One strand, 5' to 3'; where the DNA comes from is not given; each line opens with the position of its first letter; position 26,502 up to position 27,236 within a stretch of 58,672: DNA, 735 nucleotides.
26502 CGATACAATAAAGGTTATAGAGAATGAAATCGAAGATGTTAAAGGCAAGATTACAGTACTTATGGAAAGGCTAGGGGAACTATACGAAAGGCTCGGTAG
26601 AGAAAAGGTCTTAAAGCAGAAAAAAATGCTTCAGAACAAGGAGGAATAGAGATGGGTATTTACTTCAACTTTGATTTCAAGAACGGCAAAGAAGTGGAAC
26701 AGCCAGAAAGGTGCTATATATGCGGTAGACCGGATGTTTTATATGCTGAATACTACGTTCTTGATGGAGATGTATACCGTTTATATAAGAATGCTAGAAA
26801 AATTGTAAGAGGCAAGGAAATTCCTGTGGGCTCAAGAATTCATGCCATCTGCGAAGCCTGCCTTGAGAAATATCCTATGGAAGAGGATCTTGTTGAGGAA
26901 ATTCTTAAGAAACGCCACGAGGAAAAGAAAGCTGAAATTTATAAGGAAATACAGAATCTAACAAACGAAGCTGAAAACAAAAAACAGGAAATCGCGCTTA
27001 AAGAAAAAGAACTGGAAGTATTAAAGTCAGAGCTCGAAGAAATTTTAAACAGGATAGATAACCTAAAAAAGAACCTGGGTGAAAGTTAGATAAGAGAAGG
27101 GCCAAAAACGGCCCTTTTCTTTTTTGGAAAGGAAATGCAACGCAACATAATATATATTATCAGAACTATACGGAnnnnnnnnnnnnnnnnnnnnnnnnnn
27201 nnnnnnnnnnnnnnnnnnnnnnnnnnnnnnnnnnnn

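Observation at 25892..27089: Tightly coupled three-gene cassette of unknown small proteins, including tandem Zn-ribbon/coiled-coil paralogs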

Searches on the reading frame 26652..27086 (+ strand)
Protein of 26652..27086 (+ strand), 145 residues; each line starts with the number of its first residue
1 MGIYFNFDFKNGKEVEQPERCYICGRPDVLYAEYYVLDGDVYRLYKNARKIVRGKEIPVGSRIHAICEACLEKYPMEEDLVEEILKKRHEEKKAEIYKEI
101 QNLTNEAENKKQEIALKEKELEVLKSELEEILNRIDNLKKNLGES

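Call 3: search_protein_families(library=pfam, proteins=[window:26652-27086:+], max_evalue=1)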
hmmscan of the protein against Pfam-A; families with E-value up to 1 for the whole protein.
window:26652-27086:+ (145 aa): 17 families
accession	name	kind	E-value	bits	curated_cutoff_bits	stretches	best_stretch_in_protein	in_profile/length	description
PF24172.1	CdiI_ImmP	-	0.011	16.4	33.2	1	65-137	25-99/129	CdiI immunity protein EcoliA0-like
PF05025.18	RbsD_FucU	-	0.03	15.2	25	1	61-115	49-101/138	RbsD / FucU transport protein family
PF18912.6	DZR_2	-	0.038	14.3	27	0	62-78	19-36/56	Double zinc ribbon domain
PF13234.12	MTR4_beta-barrel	-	0.045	14.4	26.4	1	61-142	97-167/203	Mtr4-like, beta-barrel domain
PF01519.22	DUF16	-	0.083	13.8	40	1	87-138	51-102/104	Protein of unknown function DUF16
PF10186.14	ATG14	-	0.14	11.7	33.2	1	66-141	12-84/347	Vacuolar sorting 38 and autophagy-related subunit 14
PF17979.7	zf-CRD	-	0.17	12.6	26.3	1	14-119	34-128/158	Cysteine rich domain with multizinc binding regions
PF00253.27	Ribosomal_S14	-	0.18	12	27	1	13-34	10-31/54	Ribosomal protein S14p/S29e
PF15390.12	WDCP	-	0.19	10.5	25.3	1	72-144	528-599/694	WD repeat and coiled-coil-containing protein family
PF07535.18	zf-DBF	-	0.2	12.1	24.8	1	67-104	6-42/45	DBF zinc finger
PF05929.16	Phage_GPO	-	0.2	11.7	33.6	1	86-143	188-245/268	Phage capsid scaffolding protein (GPO) serine peptidase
PF24982.1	DUF7773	-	0.21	12.3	26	1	15-95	9-85/117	Domain of unknown function (DUF7773)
PF07615.16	Ykof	-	0.24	12.3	21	1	73-112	8-48/81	YKOF-related Family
PF03961.19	FapA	-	0.33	10.9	31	1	78-144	159-228/272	Flagellar Assembly Protein A beta solenoid domain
PF17675.6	APG6_N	-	0.34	11.8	45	1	86-141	41-96/132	Apg6 coiled-coil region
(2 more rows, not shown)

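Call 6: search_protein_families(library=ncbifam, proteins=[window:26652-27086:+], max_evalue=1)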
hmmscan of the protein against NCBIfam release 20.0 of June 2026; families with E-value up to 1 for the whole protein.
window:26652-27086:+ (145 aa): 10 families
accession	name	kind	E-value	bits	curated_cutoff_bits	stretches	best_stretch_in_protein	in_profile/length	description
TIGR02169.1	SMC_prok_A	equivalog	0.014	13.1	729.4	1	85-142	840-899/1165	chromosome segregation protein SMC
NF005974.0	PRK08061.1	equivalog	0.016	15.3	77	1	15-34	18-37/61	type Z 30S ribosomal protein S14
TIGR04527.1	mycoplas_twoTM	subfamily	0.018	14.7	125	1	45-141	42-139/248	MG_279/MG_280 family protein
NF033855.1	tRNA_MNMC2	equivalog_domain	0.019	14.8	136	1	70-136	70-133/209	tRNA (5-methylaminomethyl-2-thiouridine)(34)-methyltransferase MnmC2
NF001383.0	PRK00279.2-1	equivalog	0.021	14.4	225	1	46-122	127-202/212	adenylate kinase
TIGR02784.1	addA_alphas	equivalog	0.022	13.1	860.75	1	63-135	115-189/1138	double-strand break repair helicase AddA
NF045487.1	ASRP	equivalog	0.025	13.2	300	1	88-139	194-403/593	archaea-specific SMC-related protein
TIGR00153.1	TIGR00153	hypoth_equivalog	0.027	14.2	104.3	1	66-141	19-96/217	TIGR00153 family protein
TIGR00414.1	serS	equivalog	0.055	12.5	301.65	1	86-140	57-111/418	serine--tRNA ligase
NF009461.0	PRK12821.1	equivalog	0.63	8.6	399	1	79-140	372-429/477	aspartyl/glutamyl-tRNA amidotransferase subunit C-like protein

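Call 7: search_protein_families(library=padloc, proteins=[window:26652-27086:+], max_evalue=1)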
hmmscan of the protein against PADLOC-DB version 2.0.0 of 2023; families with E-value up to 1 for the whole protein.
window:26652-27086:+ (145 aa): 5 families
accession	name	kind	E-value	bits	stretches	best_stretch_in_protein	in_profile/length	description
PDLC03865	LmuB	-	5.4e-05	19.6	1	78-141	618-681/1007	-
PDLC03859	LmuB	-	0.00019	18.7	1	64-140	331-402/611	-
PDLC01444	Cas10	-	0.00089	16.2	1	14-140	265-353/605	CAS-III; effector_LS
PDLC03863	LmuB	-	0.006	13.3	1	78-142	212-278/610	-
PDLC02337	AbiLii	-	0.017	13.8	1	45-140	69-141/170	AbiLii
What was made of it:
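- On Known anti-phage defence systems (PADLOC-DB): Only LmuB, Cas10 and AbiLii hits confined to the coiled-coil segment, with best E 5e-05 over 64 of 1007 positions (call 7).
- PADLOC gives an LmuB hit at E 5e-05 on ORF3 (call 7). The LmuB hit covers only the coiled-coil segment, 64 of 1007 profile positions (call 7).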

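Call 8: search_protein_families(library=phrogs, proteins=[window:26652-27086:+], max_evalue=1)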
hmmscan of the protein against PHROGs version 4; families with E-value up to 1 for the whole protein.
window:26652-27086:+ (145 aa): 12 families
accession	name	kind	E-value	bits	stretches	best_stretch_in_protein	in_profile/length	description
phrog_6211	-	tail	0.00073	18.5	1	86-142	348-399/1168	minor tail protein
phrog_6631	-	unknown function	0.00093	19.7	1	78-143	41-105/251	-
phrog_95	-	integration and excision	0.035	13.7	1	20-140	378-503/651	integrase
phrog_30925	-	unknown function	0.052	15.2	1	107-142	18-53/100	-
phrog_9414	-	unknown function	0.063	14.3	0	65-107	27-67/71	-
phrog_77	-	DNA, RNA and nucleotide metabolism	0.12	11.8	1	85-140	733-784/967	SbcC-like subunit of palindrome specific endonuclease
phrog_4623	-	unknown function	0.13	12.8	1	78-140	166-227/329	-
phrog_7566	-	unknown function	0.17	13.2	1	16-93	10-82/96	-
phrog_1321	-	unknown function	0.2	13.1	0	10-27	26-43/92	-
phrog_20378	-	unknown function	0.26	12.2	1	69-122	41-91/164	-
phrog_4780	-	unknown function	0.39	11.2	1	91-141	144-194/275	-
phrog_3634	-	unknown function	0.64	10.6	1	91-140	137-186/237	-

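Call 11: find_homologous_proteins(query=window:26652-27086:+, max_evalue=0.01)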
Query window:26652-27086:+ (145 aa): 22 proteins with E <= 0.01 among 140 candidates.
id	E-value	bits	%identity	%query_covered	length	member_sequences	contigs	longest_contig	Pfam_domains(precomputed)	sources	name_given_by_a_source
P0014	2.5e-81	289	92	100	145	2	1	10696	-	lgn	-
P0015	1.4e-70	254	83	98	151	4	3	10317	-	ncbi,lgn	-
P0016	1.9e-66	241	78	99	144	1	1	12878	-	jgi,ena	jgi:flagellar motility protein MotE (MotC chaperone)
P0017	2.1e-60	221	76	79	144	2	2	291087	-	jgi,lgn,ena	-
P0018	1.4e-59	218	70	98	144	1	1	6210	-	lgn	-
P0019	2.5e-59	217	71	98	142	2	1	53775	-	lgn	-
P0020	2.4e-57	211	67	99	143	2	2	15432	-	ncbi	-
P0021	4.5e-49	184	58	98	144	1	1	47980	-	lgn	-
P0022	8.3e-49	183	61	99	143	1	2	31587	-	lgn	-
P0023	2.3e-48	182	58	98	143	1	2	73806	-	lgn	-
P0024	7.5e-47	177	58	99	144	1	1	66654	-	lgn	-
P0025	7.1e-45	171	55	98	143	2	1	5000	-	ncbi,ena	-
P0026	2.2e-44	169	52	100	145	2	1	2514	-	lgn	-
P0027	5.5e-44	168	53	100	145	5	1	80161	-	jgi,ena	-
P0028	1.7e-43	166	54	98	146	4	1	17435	-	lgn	-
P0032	1.9e-41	159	60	61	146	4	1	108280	-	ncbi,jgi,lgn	-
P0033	6.3e-41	158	54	98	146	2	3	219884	-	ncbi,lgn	-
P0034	7.6e-40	154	66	61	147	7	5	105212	-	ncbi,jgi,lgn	jgi:chromosome segregation ATPase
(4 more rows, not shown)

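Call 15: find_encoding_contigs(protein=P0017, flank=6000, max_places=3)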
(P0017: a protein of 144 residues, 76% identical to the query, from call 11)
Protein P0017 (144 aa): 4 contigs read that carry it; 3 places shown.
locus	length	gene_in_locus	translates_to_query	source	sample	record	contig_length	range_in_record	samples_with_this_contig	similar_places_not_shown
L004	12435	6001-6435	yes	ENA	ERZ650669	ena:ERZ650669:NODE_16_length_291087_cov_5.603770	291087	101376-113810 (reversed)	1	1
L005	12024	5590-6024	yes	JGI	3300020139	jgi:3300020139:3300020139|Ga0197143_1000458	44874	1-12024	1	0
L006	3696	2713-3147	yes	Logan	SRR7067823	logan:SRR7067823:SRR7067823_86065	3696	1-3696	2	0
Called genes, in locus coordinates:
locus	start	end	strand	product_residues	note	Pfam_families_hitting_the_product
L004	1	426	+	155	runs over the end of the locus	PF16697:Yop-YscD_cpl, PF00498:FHA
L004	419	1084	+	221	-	PF00376:MerR (weak), PF13411:MerR_1, PF13591:MerR_2 (weak), PF28507:Rv1828_C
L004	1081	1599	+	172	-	PF01927:Mut7-C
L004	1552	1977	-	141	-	-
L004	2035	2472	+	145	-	-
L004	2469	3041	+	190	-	PF00156:Pribosyltran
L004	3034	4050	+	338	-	PF07885:Ion_trans_2, PF02254:TrkA_N, PF02080:TrkA_C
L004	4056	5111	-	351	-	PF24568:CC_PcsB (weak), PF03330:DPBB_1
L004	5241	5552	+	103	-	-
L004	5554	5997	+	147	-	-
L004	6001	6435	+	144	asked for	-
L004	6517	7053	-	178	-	PF01661:Macro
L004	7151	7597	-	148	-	PF00578:AhpC-TSA, PF08534:Redoxin, PF10417:1-cysPrx_C (weak)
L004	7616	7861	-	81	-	PF00578:AhpC-TSA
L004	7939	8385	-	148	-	PF00692:dUTPase, PF22769:DCD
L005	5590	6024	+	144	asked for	-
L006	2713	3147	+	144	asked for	-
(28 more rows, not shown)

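Call 17: find_encoding_contigs(protein=P0034, flank=6000, max_places=3)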
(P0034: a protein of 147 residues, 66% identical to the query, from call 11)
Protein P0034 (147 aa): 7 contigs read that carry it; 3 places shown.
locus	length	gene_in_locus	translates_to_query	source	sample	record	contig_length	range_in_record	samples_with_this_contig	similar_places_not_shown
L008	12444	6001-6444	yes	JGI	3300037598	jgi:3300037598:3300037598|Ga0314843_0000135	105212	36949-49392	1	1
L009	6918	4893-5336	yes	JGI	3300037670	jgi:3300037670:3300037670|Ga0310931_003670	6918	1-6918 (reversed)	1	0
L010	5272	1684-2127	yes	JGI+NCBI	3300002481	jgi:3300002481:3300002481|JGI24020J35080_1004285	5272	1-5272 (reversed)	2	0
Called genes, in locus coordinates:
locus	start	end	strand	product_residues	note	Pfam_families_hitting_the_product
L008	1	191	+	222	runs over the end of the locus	PF00376:MerR (weak), PF13411:MerR_1, PF13591:MerR_2 (faint), PF28507:Rv1828_C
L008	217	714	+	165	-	PF01927:Mut7-C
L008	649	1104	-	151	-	PF01578:Cytochrom_C_asm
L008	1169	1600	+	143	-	-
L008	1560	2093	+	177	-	PF00156:Pribosyltran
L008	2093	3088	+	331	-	PF07885:Ion_trans_2, PF02254:TrkA_N, PF02080:TrkA_C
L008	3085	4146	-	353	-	PF24568:CC_PcsB, PF03330:DPBB_1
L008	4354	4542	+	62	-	-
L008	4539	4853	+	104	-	-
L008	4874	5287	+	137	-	-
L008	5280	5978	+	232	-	PF13483:Lactamase_B_3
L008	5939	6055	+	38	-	-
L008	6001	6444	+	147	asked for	-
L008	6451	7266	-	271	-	PF00990:GGDEF (weak)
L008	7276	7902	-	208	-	-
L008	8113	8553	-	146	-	PF00692:dUTPase, PF22769:DCD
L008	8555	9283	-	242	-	PF13353:Fer4_12, PF04055:Radical_SAM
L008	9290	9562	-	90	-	PF13098:Thioredoxin_2 (weak), PF13192:Thioredoxin_3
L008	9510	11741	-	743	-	PF13597:NRDD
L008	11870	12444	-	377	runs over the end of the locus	PF13167:GTP-bdg_N, PF02421:FeoB_N (faint), PF16360:GTP-bdg_M, PF03193:RsgA_GTPase (faint), PF16897:MMR_HSR1_Xtn (faint), PF01926:MMR_HSR1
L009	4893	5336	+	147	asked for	-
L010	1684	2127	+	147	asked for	-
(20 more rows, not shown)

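Call 18: find_encoding_contigs(protein=P0033, flank=6000, max_places=3)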
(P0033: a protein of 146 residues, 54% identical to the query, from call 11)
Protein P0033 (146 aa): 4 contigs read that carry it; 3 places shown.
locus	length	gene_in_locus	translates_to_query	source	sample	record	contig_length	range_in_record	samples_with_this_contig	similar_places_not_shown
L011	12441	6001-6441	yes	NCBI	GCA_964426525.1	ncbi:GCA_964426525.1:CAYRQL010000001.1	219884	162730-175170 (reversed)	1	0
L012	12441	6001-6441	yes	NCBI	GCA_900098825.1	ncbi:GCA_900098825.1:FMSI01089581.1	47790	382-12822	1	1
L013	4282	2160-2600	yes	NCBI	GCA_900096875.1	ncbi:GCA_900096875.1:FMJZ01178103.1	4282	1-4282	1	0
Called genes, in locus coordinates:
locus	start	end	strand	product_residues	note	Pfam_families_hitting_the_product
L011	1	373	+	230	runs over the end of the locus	PF00376:MerR, PF13411:MerR_1, PF13591:MerR_2 (faint), PF28507:Rv1828_C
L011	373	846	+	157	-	PF01927:Mut7-C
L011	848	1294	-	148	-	PF01578:Cytochrom_C_asm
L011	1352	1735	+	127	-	-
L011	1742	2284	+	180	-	PF00156:Pribosyltran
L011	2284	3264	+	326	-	PF07885:Ion_trans_2, PF02254:TrkA_N, PF02080:TrkA_C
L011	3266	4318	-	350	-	PF24568:CC_PcsB, PF03330:DPBB_1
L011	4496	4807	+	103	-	-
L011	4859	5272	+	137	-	-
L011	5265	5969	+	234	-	PF13483:Lactamase_B_3, PF12706:Lactamase_B_2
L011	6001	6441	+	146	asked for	-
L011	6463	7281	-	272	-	PF00990:GGDEF (weak)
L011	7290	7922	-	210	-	-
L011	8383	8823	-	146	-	PF00692:dUTPase, PF22769:DCD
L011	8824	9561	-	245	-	PF13353:Fer4_12 (weak), PF04055:Radical_SAM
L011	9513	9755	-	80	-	PF13192:Thioredoxin_3 (weak)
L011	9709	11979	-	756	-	PF03477:ATP-cone (faint), PF13597:NRDD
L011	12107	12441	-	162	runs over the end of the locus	-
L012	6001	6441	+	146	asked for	-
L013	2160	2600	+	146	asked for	-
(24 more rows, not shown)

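Call 30: predict_structure(alignment_id=A1)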
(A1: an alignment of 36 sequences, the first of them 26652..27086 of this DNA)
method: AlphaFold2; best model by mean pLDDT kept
length: 145 residues; sequences in the alignment: 36
mean_pLDDT: 92.3   pTM: 0.66
mean pLDDT of the five models: 92.3, 88.8, 88.1, 88.0, 87.0
residues with pLDDT >= 90: 122; 70-90: 17; 50-70: 4; < 50: 2
segments of 3 or more residues with pLDDT < 50: none
pLDDT, mean of each block of 10 residues (from residue 1): 69 92 96 92 90 94 96 95 96 97 98 97 97 95 72
secondary structure, 60 per line:
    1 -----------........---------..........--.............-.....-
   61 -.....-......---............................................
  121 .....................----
elements in order: E12-19 E29-38 E41-53 E55-59 E62-66 H68-73 H77-141
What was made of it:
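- On Zinc ribbon / zinc knuckle structural class: The pairs lie in the strand 1-strand 2 turn and at the strand 5-to-helix junction (call 30).
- On Dimeric coiled coil: A single helix spans residues 77-141 at pLDDT 95-98 (call 30).
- AF2 model with pLDDT 92.3 shows a five-strand head plus a helix at 77-141, with residues 1-10 at pLDDT 69: call 30. The AF2 model is confident (call 30).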

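Call 33: fold_search(model_id=the predicted structure, library=pdb)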
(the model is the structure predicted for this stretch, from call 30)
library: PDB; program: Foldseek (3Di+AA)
matches with E <= 10: 219; with E <= 0.001: 0
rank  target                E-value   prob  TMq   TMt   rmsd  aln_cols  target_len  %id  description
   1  1oid_A                4.3e-01  0.23  0.15  0.05   9.0        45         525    2  5'-Nucleotidase (E. coli) with an Engineered Disulfide Bridge (S228C, P513C) (released 2004-06-10)
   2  1oid_B                4.8e-01  0.23  0.15  0.05   9.0        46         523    2  5'-Nucleotidase (E. coli) with an Engineered Disulfide Bridge (S228C, P513C) (released 2004-06-10)
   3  4wwl                  6.5e-01  0.18  0.15  0.05   9.0        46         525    2  E. coli 5'-nucleotidase mutant I521C labeled with MTSL (intermediate form) (released 2014-11-26)
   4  1ho5_A                7.8e-01  0.14  0.15  0.05   8.8        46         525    2  5'-NUCLEOTIDASE (E. COLI) IN COMPLEX WITH ADENOSINE AND PHOSPHATE (released 2002-03-20)
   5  5ym8_B                1.2e+00  0.18  0.19  0.26  10.5        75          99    9  Crystal Structure of porcine delta coronavirus nsp9-N7 (released 2018-06-13)
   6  7z6o_B                1.3e+00  0.06  0.15  0.05  18.5        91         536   14  X-Ray studies of Ku70/80 reveal the binding site for IP6 (released 2023-08-30)
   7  7cea_A                1.4e+00  0.16  0.21  0.18  11.8        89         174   19  Crystal structure of HUTS-4 Fv-clasp fragment (released 2021-06-23)
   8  4y0w_A                1.5e+00  0.16  0.15  0.11   7.9        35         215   20  YeaZ from Pseudomonas aeruginosa (released 2016-01-27)
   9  4y0w_C                1.6e+00  0.15  0.15  0.11   7.8        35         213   20  YeaZ from Pseudomonas aeruginosa (released 2016-01-27)
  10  6ey6_A                1.8e+00  0.15  0.21  0.17  13.7        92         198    8  C-terminal part (residues 315-516) of PorM with the llama nanobody nb130 (released 2018-02-07)
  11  4y0w_D                1.8e+00  0.15  0.15  0.11   7.1        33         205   21  YeaZ from Pseudomonas aeruginosa (released 2016-01-27)
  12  2ush_B                1.9e+00  0.10  0.15  0.05   8.8        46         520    2  5'-NUCLEOTIDASE FROM E. COLI (released 1999-06-15)
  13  3jct_A                1.9e+00  0.06  0.16  0.12   9.9        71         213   11  Cryo-em structure of eukaryotic pre-60S ribosomal subunits (released 2016-06-01)
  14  1oi8_A                2.1e+00  0.09  0.15  0.05   9.1        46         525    2  5'-Nucleotidase (E. coli) with an Engineered Disulfide Bridge (P90C, L424C) (released 2004-06-10)
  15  4ckn_A                2.3e+00  0.21  0.23  0.19  10.1        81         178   12  Structure of an N-terminal fragment of Leishmania SAS-6 containing parts of its coiled coil domain, F257E mutant (released 2014-03-05)
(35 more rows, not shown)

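Call 46: find_encoding_contigs(protein=P0014, flank=6000, max_places=2)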
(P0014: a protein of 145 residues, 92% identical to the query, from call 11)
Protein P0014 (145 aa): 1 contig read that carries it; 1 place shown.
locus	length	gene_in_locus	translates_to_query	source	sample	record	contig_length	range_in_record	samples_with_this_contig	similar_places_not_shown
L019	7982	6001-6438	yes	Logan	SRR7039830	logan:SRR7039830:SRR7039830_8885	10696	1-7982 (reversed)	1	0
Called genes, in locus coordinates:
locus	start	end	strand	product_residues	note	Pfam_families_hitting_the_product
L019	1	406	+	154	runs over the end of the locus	PF16697:Yop-YscD_cpl, PF00498:FHA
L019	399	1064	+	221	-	PF13411:MerR_1, PF00376:MerR (weak), PF13591:MerR_2 (weak), PF28507:Rv1828_C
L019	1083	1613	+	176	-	PF01927:Mut7-C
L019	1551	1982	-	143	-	-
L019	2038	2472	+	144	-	-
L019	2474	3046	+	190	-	PF00156:Pribosyltran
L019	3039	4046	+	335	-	PF07885:Ion_trans_2, PF02254:TrkA_N, PF02080:TrkA_C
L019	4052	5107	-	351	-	PF24568:CC_PcsB, PF03330:DPBB_1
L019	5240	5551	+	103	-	-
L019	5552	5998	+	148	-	-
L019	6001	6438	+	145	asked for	-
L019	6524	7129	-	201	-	PF01661:Macro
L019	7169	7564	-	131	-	PF00578:AhpC-TSA, PF08534:Redoxin (weak), PF10417:1-cysPrx_C (weak)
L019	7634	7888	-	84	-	PF00578:AhpC-TSA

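Call 47: find_encoding_contigs(protein=P0016, flank=6000, max_places=2)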
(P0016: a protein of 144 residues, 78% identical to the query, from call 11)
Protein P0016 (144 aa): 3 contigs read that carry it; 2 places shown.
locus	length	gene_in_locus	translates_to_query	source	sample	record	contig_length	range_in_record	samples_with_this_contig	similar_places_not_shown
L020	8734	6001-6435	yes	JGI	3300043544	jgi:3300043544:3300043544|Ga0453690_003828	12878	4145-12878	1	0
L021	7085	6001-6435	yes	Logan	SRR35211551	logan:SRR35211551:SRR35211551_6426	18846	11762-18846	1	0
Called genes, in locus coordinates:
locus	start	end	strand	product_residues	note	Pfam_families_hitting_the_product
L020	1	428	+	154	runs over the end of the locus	PF16697:Yop-YscD_cpl, PF00498:FHA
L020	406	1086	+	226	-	PF00376:MerR (weak), PF13411:MerR_1, PF13591:MerR_2 (faint), PF28507:Rv1828_C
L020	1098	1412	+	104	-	PF01927:Mut7-C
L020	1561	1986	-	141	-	-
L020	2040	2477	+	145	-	-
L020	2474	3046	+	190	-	PF00156:Pribosyltran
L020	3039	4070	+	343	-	PF07885:Ion_trans_2, PF02254:TrkA_N, PF02080:TrkA_C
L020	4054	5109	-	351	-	PF24568:CC_PcsB, PF03330:DPBB_1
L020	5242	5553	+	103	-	-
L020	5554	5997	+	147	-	-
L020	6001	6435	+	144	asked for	-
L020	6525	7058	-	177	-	PF01661:Macro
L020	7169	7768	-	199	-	PF00578:AhpC-TSA, PF08534:Redoxin, PF10417:1-cysPrx_C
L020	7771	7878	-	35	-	-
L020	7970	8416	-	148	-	PF00692:dUTPase, PF22769:DCD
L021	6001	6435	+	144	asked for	-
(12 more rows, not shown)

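Call 57: search_dna_similar(query=window:26652-27086:+, collection=phages, mode=protein, max_evalue=0.01)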
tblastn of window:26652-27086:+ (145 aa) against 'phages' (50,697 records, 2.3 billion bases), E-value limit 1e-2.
No match.

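Call 59: fold_search(model_id=the predicted structure, library=viral)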
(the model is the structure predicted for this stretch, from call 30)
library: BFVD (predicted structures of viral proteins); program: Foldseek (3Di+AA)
matches with E <= 10: 593; with E <= 0.001: 0
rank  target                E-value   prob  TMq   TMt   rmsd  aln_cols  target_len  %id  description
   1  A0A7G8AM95            1.1e-01  0.60  0.22  0.10  15.1        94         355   18  (no name in the UniProt tables at hand)
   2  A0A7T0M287            2.0e-01  0.72  0.22  0.23   5.5        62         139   16  Uncharacterized protein [Streptomyces phage TurkishDelight]
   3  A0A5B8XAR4            2.0e-01  0.13  0.17  0.17  11.6        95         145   10  K421R [African swine fever virus]
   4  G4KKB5                2.2e-01  0.11  0.16  0.09  16.4       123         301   16  (no name in the UniProt tables at hand)
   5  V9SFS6                2.4e-01  0.28  0.21  0.19  15.3       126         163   18  Uncharacterized protein [Tunisvirus fontaine2]
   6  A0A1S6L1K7            3.7e-01  0.13  0.19  0.17  14.7        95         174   12  (no name in the UniProt tables at hand)
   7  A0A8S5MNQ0            4.0e-01  0.57  0.22  0.29   3.6        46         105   17  Uncharacterized protein [Siphoviridae sp. ctxc31]
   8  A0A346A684            4.5e-01  0.41  0.17  0.46   3.8        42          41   17  (no name in the UniProt tables at hand)
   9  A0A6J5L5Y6            4.8e-01  0.25  0.18  0.34  14.3        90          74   10  Uncharacterized protein [uncultured Caudovirales phage]
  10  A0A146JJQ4            5.1e-01  0.14  0.19  0.19  16.0       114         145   12  (no name in the UniProt tables at hand)
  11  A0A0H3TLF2            5.4e-01  0.30  0.16  0.12   7.3        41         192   20  (no name in the UniProt tables at hand)
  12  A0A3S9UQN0            5.7e-01  0.08  0.14  0.11  13.2        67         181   13  Uncharacterized protein [Mycobacterium phage DrLupo]
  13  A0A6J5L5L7            6.1e-01  0.25  0.19  0.32  10.7        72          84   17  Uncharacterized protein [uncultured Caudovirales phage]
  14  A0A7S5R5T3            6.5e-01  0.33  0.23  0.42   9.6        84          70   17  (no name in the UniProt tables at hand)
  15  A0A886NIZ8            6.9e-01  0.23  0.24  0.37   7.2        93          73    9  (no name in the UniProt tables at hand)
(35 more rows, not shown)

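Call 60: search_dna_similar(query=window:26652-27086:+, collection=plasmids, mode=protein, max_evalue=0.01)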
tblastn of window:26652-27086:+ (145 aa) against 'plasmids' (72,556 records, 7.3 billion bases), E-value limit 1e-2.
No match.
